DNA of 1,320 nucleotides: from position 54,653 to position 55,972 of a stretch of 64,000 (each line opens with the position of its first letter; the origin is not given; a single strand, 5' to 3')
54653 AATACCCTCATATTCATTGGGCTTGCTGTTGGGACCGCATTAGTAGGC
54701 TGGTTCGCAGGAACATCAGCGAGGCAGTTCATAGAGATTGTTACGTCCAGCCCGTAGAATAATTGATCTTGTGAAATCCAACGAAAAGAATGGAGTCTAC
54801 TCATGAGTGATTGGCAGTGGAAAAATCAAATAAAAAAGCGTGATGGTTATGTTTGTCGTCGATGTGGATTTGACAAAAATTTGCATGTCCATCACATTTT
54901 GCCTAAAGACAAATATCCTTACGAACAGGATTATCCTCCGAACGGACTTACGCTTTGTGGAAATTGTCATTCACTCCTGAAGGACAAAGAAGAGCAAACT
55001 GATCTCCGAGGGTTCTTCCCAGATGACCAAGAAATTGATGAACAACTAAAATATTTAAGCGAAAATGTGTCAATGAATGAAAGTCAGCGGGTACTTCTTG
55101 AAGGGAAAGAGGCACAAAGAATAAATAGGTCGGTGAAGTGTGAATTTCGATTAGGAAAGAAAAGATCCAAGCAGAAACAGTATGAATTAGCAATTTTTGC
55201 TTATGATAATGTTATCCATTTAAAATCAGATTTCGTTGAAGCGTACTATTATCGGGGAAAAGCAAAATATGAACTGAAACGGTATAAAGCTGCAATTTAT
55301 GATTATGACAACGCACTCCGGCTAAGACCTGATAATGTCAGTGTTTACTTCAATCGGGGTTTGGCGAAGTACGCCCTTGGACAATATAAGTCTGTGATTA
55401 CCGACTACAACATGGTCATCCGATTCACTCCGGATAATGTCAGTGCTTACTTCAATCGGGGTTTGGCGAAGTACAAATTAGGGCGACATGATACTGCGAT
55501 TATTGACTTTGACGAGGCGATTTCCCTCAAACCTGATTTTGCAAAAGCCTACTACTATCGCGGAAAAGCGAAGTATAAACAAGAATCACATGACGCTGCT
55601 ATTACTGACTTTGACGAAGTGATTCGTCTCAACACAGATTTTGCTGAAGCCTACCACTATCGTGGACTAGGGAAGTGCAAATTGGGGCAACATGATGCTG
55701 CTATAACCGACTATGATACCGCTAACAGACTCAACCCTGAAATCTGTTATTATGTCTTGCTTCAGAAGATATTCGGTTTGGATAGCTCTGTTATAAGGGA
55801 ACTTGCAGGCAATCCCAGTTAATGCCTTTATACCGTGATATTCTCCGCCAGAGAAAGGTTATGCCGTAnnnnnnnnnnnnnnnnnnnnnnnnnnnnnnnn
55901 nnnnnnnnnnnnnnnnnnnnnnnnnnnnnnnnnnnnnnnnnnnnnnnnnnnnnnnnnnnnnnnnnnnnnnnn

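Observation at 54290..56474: HNH nuclease fused to a TPR array, followed by a PD-(D/E)xK-like protein and preceded by a small membrane protein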

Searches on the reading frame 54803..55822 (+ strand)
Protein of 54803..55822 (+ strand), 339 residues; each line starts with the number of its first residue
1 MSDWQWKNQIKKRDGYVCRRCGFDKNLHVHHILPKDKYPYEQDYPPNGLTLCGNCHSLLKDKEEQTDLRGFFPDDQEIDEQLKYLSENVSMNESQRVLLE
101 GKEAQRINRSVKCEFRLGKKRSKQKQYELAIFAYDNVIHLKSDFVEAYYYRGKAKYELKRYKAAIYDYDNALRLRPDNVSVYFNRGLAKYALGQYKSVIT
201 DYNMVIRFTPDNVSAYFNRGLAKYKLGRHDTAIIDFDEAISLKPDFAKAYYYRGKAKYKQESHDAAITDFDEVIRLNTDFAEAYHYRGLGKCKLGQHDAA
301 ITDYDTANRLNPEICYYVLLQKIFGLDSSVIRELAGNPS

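Call 3: search_protein_families(library=pfam, proteins=[window:54803-55822:+], max_evalue=0.1)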
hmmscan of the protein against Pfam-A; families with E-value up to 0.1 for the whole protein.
window:54803-55822:+ (339 aa): 20 families
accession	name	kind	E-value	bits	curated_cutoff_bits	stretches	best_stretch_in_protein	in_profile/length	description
PF13414.12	TPR_11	-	6e-43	144.7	26.8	6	152-193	1-42/42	TPR repeat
PF00515.34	TPR_1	-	1e-39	133.2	27.8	6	214-246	2-34/34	Tetratricopeptide repeat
PF07719.23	TPR_2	-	7.2e-34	113.5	27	5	146-178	2-34/34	Tetratricopeptide repeat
PF13181.12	TPR_8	-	1.5e-20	72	25.7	1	214-245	2-33/34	Tetratricopeptide repeat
PF13432.12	TPR_16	-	1.2e-18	67.7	32.7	3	218-276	2-60/65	Tetratricopeptide repeat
PF13431.12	TPR_17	-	3.1e-18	64.9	24.4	2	202-233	2-33/34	Tetratricopeptide repeat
PF13371.12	TPR_9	-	3.8e-18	65.7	35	3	199-247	15-63/73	Tetratricopeptide repeat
PF13174.12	TPR_6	-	2.5e-11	43.9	26.3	0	215-241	2-28/33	Tetratricopeptide repeat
PF13428.12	TPR_14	-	6.9e-11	42.1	23.5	1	145-186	1-42/44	Tetratricopeptide repeat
PF13424.12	TPR_12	-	1.3e-10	41.8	30.1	3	146-207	4-73/77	Tetratricopeptide repeat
PF14559.12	TPR_19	-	4.9e-08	33.6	25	1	157-211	3-57/68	Tetratricopeptide repeat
PF12895.13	ANAPC3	-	8.2e-06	26.5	27.2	1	124-199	2-76/82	Anaphase-promoting complex, cyclosome, subunit 3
PF03704.23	BTAD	-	1.1e-05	26.3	22.1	0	135-204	52-121/146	Bacterial transcriptional activator domain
PF01844.29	HNH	-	1.1e-05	26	21.4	1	18-59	1-44/47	HNH endonuclease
PF13391.12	HNH_2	-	1.6e-05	25.1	21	1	18-59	1-58/66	HNH endonuclease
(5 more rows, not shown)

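Call 4: search_protein_families(library=padloc, proteins=[window:54803-55822:+], max_evalue=1)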
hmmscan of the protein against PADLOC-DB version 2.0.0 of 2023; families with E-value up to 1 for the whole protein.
window:54803-55822:+ (339 aa): 7 families
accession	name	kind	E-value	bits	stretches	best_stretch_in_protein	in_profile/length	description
PDLC00315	PtuB1|PtuB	-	8.1e-07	27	1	9-125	24-141/227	Unknown function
PDLC04266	PDC-M01B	-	1.1e-06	26.4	1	17-107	96-188/281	-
PDLC04248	PDC-M01B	-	1.1e-05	23.5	1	8-95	26-114/216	-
PDLC04259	PDC-M01B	-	9.2e-05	20.5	1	8-73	88-152/277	-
PDLC04255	PDC-M01B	-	0.00052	17.8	1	14-62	106-159/285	-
PDLC04264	PDC-M01B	-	0.0014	16.5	1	10-62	94-147/282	-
PDLC00350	PtuB1|PtuB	-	0.017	13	1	14-57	48-97/224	Unknown function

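Call 5: search_protein_families(library=ncbifam, proteins=[window:54803-55822:+], max_evalue=0.1)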
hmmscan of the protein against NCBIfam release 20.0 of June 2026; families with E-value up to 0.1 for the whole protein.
window:54803-55822:+ (339 aa): 27 families (the best 25 are shown)
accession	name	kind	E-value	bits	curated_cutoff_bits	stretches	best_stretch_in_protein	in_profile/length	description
NF040959.1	MamA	equivalog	3.2e-26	92.1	200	2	107-233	67-193/204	magnetosome protein MamA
TIGR02917.1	PEP_TPR_lipo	equivalog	1.2e-20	73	312.2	1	109-312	157-360/899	XrtA/PEP-CTERM system TPR-repeat protein PrsT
NF008391.2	PRK11189.1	equivalog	4.9e-15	55.8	250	2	226-316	78-168/297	lipoprotein NlpI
TIGR00990.1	3a0801s09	subfamily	1.4e-14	53.7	757.25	2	215-316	333-434/615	mitochondrial import receptor subunit TOM70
TIGR02552.1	LcrH_SycD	equivalog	4.3e-14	52.4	104.8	3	155-212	62-119/136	SycD/LcrH family type III secretion system chaperone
NF033762.1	social_mot_Tgl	equivalog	5.2e-13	48.9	225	1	108-306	28-229/252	social motility TPR repeat lipoprotein Tgl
NF033758.1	gliding_GltE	equivalog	9.2e-13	47.9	225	2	220-319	229-328/411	adventurous gliding motility TPR repeat lipoprotein GltE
NF047507.1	TPR_BatC_Lepto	exception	6.2e-10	38.9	175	2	151-249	30-132/214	TPR repeat-containing protein BatC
TIGR02521.1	type_IV_pilW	equivalog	2.2e-09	37.2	154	1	104-265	24-187/234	type IV pilus biogenesis/stability protein PilW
NF033920.0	C39_PA2778_fam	equivalog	2.4e-09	37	150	1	158-244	169-255/255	PA2778 family cysteine peptidase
NF008757.0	PRK11788.1-5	equivalog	6.3e-07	28.9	363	0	216-282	181-249/388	lipopolysaccharide assembly protein LapB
NF040563.1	guided_IscB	equivalog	1.4e-06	27.7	175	1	3-103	180-279/314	RNA-guided endonuclease IscB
TIGR02795.1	tol_pal_ybgF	equivalog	1.9e-06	28.5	90.1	1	214-279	3-71/119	tol-pal system protein YbgF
NF047371.1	FlcA_CTERM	equivalog_domain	2e-06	26.6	300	2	107-232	395-526/646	periplasmic flagellar collar protein FlcA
TIGR04510.1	mod_pep_cyc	subfamily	2.5e-06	26.3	400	1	115-279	402-568/814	putative peptide modification system cyclase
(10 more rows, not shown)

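Call 14: find_homologous_proteins(query=window:54803-55819:+)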
Query window:54803-55819:+ (339 aa): 735 proteins with E <= 0.001 among 2699 candidates; the best 120 are listed.
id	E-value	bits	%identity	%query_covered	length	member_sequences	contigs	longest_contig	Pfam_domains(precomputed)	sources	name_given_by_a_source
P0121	3.4e-169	581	67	96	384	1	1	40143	PF13431.13,PF13414.13,PF16918.12,PF13428.13,PF14559.13,PF13371.13,PF01844.30,PF00515.35,PF13432.13,PF13181.13,PF01239.29,PF07719.24,PF13174.13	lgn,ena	-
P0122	2.0e-165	568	65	96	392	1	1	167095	PF13431.13,PF13414.13,PF13428.13,PF14559.13,PF13371.13,PF00515.35,PF12895.14,PF21033.5,PF13432.13,PF13181.13,PF07719.24,PF13174.13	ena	-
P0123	1.3e-160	552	70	100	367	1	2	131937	PF13431.13,PF13414.13,PF13428.13,PF14559.13,PF13371.13,PF00515.35,PF12895.14,PF13424.13,PF21033.5,PF13432.13,PF13181.13,PF07719.24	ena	-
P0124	3.8e-160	551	74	96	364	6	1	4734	PF13431.13,PF13414.13,PF13428.13,PF14559.13,PF13371.13,PF01844.30,PF00515.35,PF13424.13,PF21033.5,PF13432.13,PF13181.13,PF01239.29,PF07719.24,PF13174.13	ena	-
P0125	6.8e-158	544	72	96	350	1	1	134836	PF03704.24,PF13431.13,PF13414.13,PF13428.13,PF14559.13,PF13371.13,PF01844.30,PF00515.35,PF13424.13,PF21033.5,PF13432.13,PF13181.13,PF01239.29,PF07719.24,PF13174.13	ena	-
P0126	1.5e-156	539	71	96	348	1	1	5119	PF13431.13,PF13414.13,PF13428.13,PF14559.13,PF13371.13,PF01844.30,PF00515.35,PF13424.13,PF21033.5,PF13432.13,PF13181.13,PF01239.29,PF07719.24,PF13174.13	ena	-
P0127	2.0e-153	529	70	96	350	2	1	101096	PF13431.13,PF23914.2,PF13414.13,PF13428.13,PF14559.13,PF13371.13,PF00515.35,PF12895.14,PF13424.13,PF21033.5,PF13432.13,PF13181.13,PF01239.29,PF07719.24,PF13174.13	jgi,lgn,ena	-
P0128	6.3e-152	524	69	96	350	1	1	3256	PF13431.13,PF13414.13,PF13428.13,PF14559.13,PF13371.13,PF01844.30,PF00515.35,PF13424.13,PF13432.13,PF13181.13,PF01239.29,PF07719.24,PF13174.13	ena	-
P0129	1.8e-151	522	68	96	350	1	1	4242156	PF13391.13,PF13431.13,PF23914.2,PF13414.13,PF13428.13,PF14559.13,PF13371.13,PF01844.30,PF00515.35,PF12895.14,PF13424.13,PF21033.5,PF13432.13,PF13181.13,PF01239.29,PF07719.24,PF13174.13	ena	-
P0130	1.0e-148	513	69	96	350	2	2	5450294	PF13431.13,PF13414.13,PF16918.12,PF13428.13,PF14559.13,PF13371.13,PF01844.30,PF00515.35,PF13424.13,PF13432.13,PF13181.13,PF01239.29,PF07719.24,PF13174.13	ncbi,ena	-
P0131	1.5e-145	503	68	96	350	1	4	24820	PF13431.13,PF13414.13,PF13428.13,PF14559.13,PF13371.13,PF01844.30,PF00515.35,PF12895.14,PF13424.13,PF13432.13,PF13181.13,PF01239.29,PF07719.24,PF13174.13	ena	-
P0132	1.4e-144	500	63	90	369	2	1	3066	PF13431.13,PF13414.13,PF13371.13,PF00515.35,PF21033.5,PF13432.13,PF13181.13,PF07719.24,PF13174.13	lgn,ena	-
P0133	3.2e-141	489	71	93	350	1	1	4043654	PF13431.13,PF13414.13,PF13428.13,PF14559.13,PF13371.13,PF01844.30,PF00515.35,PF13424.13,PF13432.13,PF13181.13,PF07719.24,PF13174.13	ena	-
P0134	9.3e-141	487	71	96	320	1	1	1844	PF13391.13,PF13431.13,PF13414.13,PF13428.13,PF14559.13,PF13371.13,PF01844.30,PF00515.35,PF13424.13,PF13432.13,PF13181.13,PF01239.29,PF07719.24,PF13174.13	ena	-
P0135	3.7e-139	482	63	97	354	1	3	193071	PF14559.13,PF13431.13,PF13414.13,PF13371.13,PF00515.35,PF13424.13,PF13432.13,PF13428.13,PF13181.13,PF07719.24,PF13174.13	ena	-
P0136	4.4e-139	482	65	96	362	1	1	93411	PF03704.24,PF13431.13,PF13414.13,PF16918.12,PF13428.13,PF14559.13,PF13371.13,PF00515.35,PF13424.13,PF21033.5,PF13432.13,PF13181.13,PF07719.24,PF13174.13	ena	-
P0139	2.7e-113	397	57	95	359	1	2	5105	PF13431.13,PF13414.13,PF13428.13,PF14559.13,PF13371.13,PF01844.30,PF00515.35,PF13424.13,PF21033.5,PF13432.13,PF13181.13,PF01239.29,PF07719.24,PF13174.13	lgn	-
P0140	8.6e-109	382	55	95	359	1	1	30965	PF13431.13,PF23914.2,PF13414.13,PF13428.13,PF14559.13,PF13371.13,PF01844.30,PF00515.35,PF12895.14,PF13424.13,PF21033.5,PF13432.13,PF13181.13,PF01239.29,PF07719.24,PF13174.13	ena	-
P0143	2.4e-92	328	46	92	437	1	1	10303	PF13391.13,PF13431.13,PF23914.2,PF13414.13,PF13428.13,PF14559.13,PF10516.16,PF13371.13,PF01844.30,PF00515.35,PF13424.13,PF21033.5,PF13432.13,PF13181.13,PF01239.29,PF07719.24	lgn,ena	-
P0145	2.3e-90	322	46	81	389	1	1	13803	PF13431.13,PF23914.2,PF13414.13,PF13428.13,PF13371.13,PF01844.30,PF00515.35,PF12895.14,PF13424.13,PF13432.13,PF13181.13,PF07719.24,PF13174.13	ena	-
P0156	8.3e-83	297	50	58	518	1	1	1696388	PF03704.24,PF13431.13,PF13414.13,PF13428.13,PF13676.12,PF13374.13,PF10516.16,PF08357.17,PF13371.13,PF00515.35,PF13424.13,PF21033.5,PF13432.13,PF13181.13,PF07719.24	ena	-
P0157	3.7e-82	295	42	94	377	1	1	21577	PF13431.13,PF13414.13,PF13371.13,PF01844.30,PF00515.35,PF13424.13,PF13432.13,PF13428.13,PF13181.13,PF07719.24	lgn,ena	-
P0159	1.9e-81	292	46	91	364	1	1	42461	PF13391.13,PF13431.13,PF13414.13,PF13428.13,PF14559.13,PF10516.16,PF13371.13,PF01844.30,PF00515.35,PF12895.14,PF13424.13,PF21033.5,PF13432.13,PF13181.13,PF07719.24,PF13174.13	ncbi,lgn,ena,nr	ncbi:MAG: tetratricopeptide repeat protein [Candidatus Poribacteria bacterium]|nr:tetratricopeptide 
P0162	1.8e-79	286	50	64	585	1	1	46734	PF13431.13,PF13365.13,PF13414.13,PF13371.13,PF00515.35,PF13424.13,PF13432.13,PF13181.13,PF07719.24,PF13174.13,PF00089.33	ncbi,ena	-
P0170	1.5e-75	273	40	91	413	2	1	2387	PF13431.13,PF13414.13,PF13428.13,PF13371.13,PF01844.30,PF00515.35,PF12895.14,PF13424.13,PF13432.13,PF13181.13,PF07719.24,PF13174.13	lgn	-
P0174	1.5e-74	270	44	90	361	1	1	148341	PF13431.13,PF13414.13,PF13428.13,PF14559.13,PF10516.16,PF13371.13,PF01844.30,PF00515.35,PF12895.14,PF13424.13,PF13432.13,PF13181.13,PF07719.24,PF13174.13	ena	-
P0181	3.2e-73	265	43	92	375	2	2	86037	PF13431.13,PF23914.2,PF13414.13,PF13428.13,PF14559.13,PF13371.13,PF01844.30,PF00515.35,PF13424.13,PF21033.5,PF13432.13,PF13181.13,PF07719.24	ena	-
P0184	6.3e-71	258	46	82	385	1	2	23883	PF13431.13,PF13414.13,PF13428.13,PF14559.13,PF13371.13,PF01844.30,PF00515.35,PF12895.14,PF13424.13,PF13432.13,PF13181.13,PF07719.24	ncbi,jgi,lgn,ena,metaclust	metaclust:\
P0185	9.2e-71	257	44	91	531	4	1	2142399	PF13431.13,PF13414.13,PF13428.13,PF14559.13,PF10516.16,PF13371.13,PF01844.30,PF00515.35,PF13424.13,PF21033.5,PF13432.13,PF13181.13,PF07719.24,PF13174.13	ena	-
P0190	8.3e-70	254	39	87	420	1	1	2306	PF13431.13,PF13414.13,PF13371.13,PF01844.30,PF00515.35,PF13424.13,PF13432.13,PF13428.13,PF13181.13,PF07719.24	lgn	-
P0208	2.4e-64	236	50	60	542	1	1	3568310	PF13431.13,PF13414.13,PF08867.17,PF13428.13,PF13374.13,PF14559.13,PF10516.16,PF13371.13,PF00515.35,PF13424.13,PF21033.5,PF13432.13,PF13181.13,PF01239.29,PF07719.24,PF13174.13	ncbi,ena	-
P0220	7.5e-62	228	39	91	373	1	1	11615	PF13431.13,PF23914.2,PF25062.2,PF13414.13,PF13428.13,PF14559.13,PF13371.13,PF01844.30,PF00515.35,PF13424.13,PF21033.5,PF13432.13,PF13181.13,PF07719.24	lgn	-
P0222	2.2e-61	226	44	81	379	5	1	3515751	PF03704.24,PF13414.13,PF13371.13,PF00515.35,PF13424.13,PF13432.13,PF13428.13,PF13181.13,PF07719.24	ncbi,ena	-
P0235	4.0e-57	212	35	70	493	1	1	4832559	PF13431.13,PF13414.13,PF04313.21,PF13428.13,PF14559.13,PF10516.16,PF13371.13,PF00515.35,PF13588.13,PF13424.13,PF21033.5,PF13432.13,PF13181.13,PF07719.24,PF13174.13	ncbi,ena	-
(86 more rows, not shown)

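Call 16: find_encoding_contigs(protein=P0130, flank=6000, max_places=3)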
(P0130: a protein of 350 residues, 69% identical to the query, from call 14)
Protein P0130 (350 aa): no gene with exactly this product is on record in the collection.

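Call 17: find_encoding_contigs(protein=P0123, flank=6000, max_places=3)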
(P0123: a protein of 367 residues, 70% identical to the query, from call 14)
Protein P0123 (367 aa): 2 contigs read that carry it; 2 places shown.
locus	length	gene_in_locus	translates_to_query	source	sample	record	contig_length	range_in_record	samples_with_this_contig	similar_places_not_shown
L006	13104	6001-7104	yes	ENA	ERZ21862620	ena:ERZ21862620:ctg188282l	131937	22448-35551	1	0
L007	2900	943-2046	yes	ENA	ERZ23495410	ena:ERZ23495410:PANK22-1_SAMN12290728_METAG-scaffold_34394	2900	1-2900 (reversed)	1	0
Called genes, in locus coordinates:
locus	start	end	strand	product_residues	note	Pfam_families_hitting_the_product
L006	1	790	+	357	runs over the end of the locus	PF01408:GFO_IDH_MocA, PF02894:GFO_IDH_MocA_C, PF22725:GFO_IDH_MocA_C3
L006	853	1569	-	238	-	-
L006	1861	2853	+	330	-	PF01207:Dus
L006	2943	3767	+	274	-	PF01678:DAP_epimerase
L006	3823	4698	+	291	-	PF00701:DHDPS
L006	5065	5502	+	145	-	-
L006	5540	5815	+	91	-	-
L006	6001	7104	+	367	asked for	PF13432:TPR_16 (weak), PF13414:TPR_11 (weak), PF13414:TPR_11, PF13371:TPR_9 (weak), PF00515:TPR_1, PF07719:TPR_2 (weak), PF13181:TPR_8 (weak), PF13414:TPR_11, +7 more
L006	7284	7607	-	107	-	-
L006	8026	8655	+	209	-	-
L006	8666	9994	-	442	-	PF04734:Ceramidase_alk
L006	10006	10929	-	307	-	PF00005:ABC_tran, PF13304:AAA_21 (weak)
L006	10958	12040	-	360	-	PF01168:Ala_racemase_N, PF00842:Ala_racemase_C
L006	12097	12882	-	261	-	PF00528:BPD_transp_1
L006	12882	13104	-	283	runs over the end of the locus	PF00528:BPD_transp_1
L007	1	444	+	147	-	?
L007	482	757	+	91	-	-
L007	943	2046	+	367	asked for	PF13432:TPR_16 (weak), PF13414:TPR_11 (weak), PF13414:TPR_11, PF13371:TPR_9 (weak), PF00515:TPR_1, PF07719:TPR_2 (weak), PF13181:TPR_8 (weak), PF13414:TPR_11, +7 more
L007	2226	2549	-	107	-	-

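Call 18: find_encoding_contigs(protein=P0129, flank=6000, max_places=3)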
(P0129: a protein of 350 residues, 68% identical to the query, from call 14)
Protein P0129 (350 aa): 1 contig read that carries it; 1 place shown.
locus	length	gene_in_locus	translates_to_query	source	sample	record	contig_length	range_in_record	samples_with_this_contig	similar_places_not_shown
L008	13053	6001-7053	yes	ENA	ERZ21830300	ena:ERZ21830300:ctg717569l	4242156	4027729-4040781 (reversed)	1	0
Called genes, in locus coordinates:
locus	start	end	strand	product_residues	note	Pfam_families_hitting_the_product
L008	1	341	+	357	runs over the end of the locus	PF01408:GFO_IDH_MocA, PF02894:GFO_IDH_MocA_C, PF22725:GFO_IDH_MocA_C3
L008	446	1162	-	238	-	-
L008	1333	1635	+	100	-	-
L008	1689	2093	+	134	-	-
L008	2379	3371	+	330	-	PF01207:Dus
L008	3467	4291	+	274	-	PF01678:DAP_epimerase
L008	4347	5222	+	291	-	PF00701:DHDPS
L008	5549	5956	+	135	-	-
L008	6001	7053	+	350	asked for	PF01844:HNH (weak), PF13414:TPR_11, PF12895:ANAPC3 (weak), PF00515:TPR_1 (weak), PF07719:TPR_2 (weak), PF13414:TPR_11, PF13414:TPR_11, PF13432:TPR_16, +15 more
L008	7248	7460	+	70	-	-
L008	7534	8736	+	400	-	-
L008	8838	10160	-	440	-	PF04734:Ceramidase_alk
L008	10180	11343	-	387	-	-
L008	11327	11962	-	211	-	PF00005:ABC_tran, PF13304:AAA_21 (weak)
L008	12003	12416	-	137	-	PF00005:ABC_tran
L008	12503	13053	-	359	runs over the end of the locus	PF01168:Ala_racemase_N, PF00842:Ala_racemase_C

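Call 22: search_protein_families(library=phrogs, proteins=[window:54803-55822:+], max_evalue=0.1)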
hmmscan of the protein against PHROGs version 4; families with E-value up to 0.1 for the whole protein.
window:54803-55822:+ (339 aa): 22 families
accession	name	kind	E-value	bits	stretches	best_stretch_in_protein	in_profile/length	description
phrog_7590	-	unknown function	2.8e-26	93.7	2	89-257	32-201/234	-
phrog_144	-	DNA, RNA and nucleotide metabolism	2.4e-11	44.6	1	3-88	71-155/175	HNH endonuclease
phrog_8048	-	DNA, RNA and nucleotide metabolism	9e-11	42.5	1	7-65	168-231/273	HNH endonuclease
phrog_1271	-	DNA, RNA and nucleotide metabolism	1.5e-10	42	1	3-78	253-326/361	HNH endonuclease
phrog_589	-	DNA, RNA and nucleotide metabolism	2.8e-10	41.2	1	4-81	79-160/179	HNH endonuclease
phrog_740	-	DNA, RNA and nucleotide metabolism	6.1e-09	36.3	1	5-72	28-97/332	HNH endonuclease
phrog_119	-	DNA, RNA and nucleotide metabolism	2.4e-08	34.2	1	4-68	192-263/443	HNH endonuclease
phrog_8446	-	DNA, RNA and nucleotide metabolism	3.6e-08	34.3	1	5-57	130-193/211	HNH endonuclease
phrog_5956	-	DNA, RNA and nucleotide metabolism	2e-07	31.7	1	6-67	50-115/138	HNH endonuclease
phrog_4581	-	head and packaging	5e-07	30.5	1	3-67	52-116/395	terminase small subunit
phrog_7370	-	DNA, RNA and nucleotide metabolism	4.6e-06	27.7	1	7-61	33-85/115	HNH endonuclease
phrog_7785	-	DNA, RNA and nucleotide metabolism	8e-06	26.9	1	6-57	61-109/147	HNH endonuclease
phrog_24030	-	DNA, RNA and nucleotide metabolism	2.7e-05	24.7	1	5-59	8-62/342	RNA ligase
phrog_32453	-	DNA, RNA and nucleotide metabolism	0.00012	23.3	1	3-64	60-119/175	HNH endonuclease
phrog_2214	-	DNA, RNA and nucleotide metabolism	0.00012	22.3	1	3-92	181-266/429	HNH endonuclease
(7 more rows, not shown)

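Call 45: find_encoding_contigs(protein=P0136, flank=5000, max_places=2)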
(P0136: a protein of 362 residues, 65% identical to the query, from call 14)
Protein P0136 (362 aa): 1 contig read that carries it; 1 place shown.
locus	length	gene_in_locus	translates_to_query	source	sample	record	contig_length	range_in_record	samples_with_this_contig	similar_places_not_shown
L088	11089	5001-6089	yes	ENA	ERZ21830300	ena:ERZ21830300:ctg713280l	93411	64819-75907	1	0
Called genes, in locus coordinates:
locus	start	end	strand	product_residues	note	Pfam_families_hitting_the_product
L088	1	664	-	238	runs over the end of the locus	-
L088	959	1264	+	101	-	-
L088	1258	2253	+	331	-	PF01207:Dus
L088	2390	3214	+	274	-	PF01678:DAP_epimerase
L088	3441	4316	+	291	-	PF00701:DHDPS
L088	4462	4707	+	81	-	PF07927:HicA_toxin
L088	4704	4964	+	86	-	PF15970:HicB-like_2 (weak)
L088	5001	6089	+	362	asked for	PF13414:TPR_11, PF13432:TPR_16, PF00515:TPR_1, PF07719:TPR_2 (weak), PF13414:TPR_11, PF00515:TPR_1 (weak), PF13414:TPR_11 (weak), PF13431:TPR_17 (weak), +9 more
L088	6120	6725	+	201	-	-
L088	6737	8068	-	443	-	PF04734:Ceramidase_alk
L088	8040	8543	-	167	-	-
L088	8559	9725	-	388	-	-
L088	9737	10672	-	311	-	PF00005:ABC_tran, PF13304:AAA_21 (weak)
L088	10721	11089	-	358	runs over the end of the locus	PF01168:Ala_racemase_N, PF00842:Ala_racemase_C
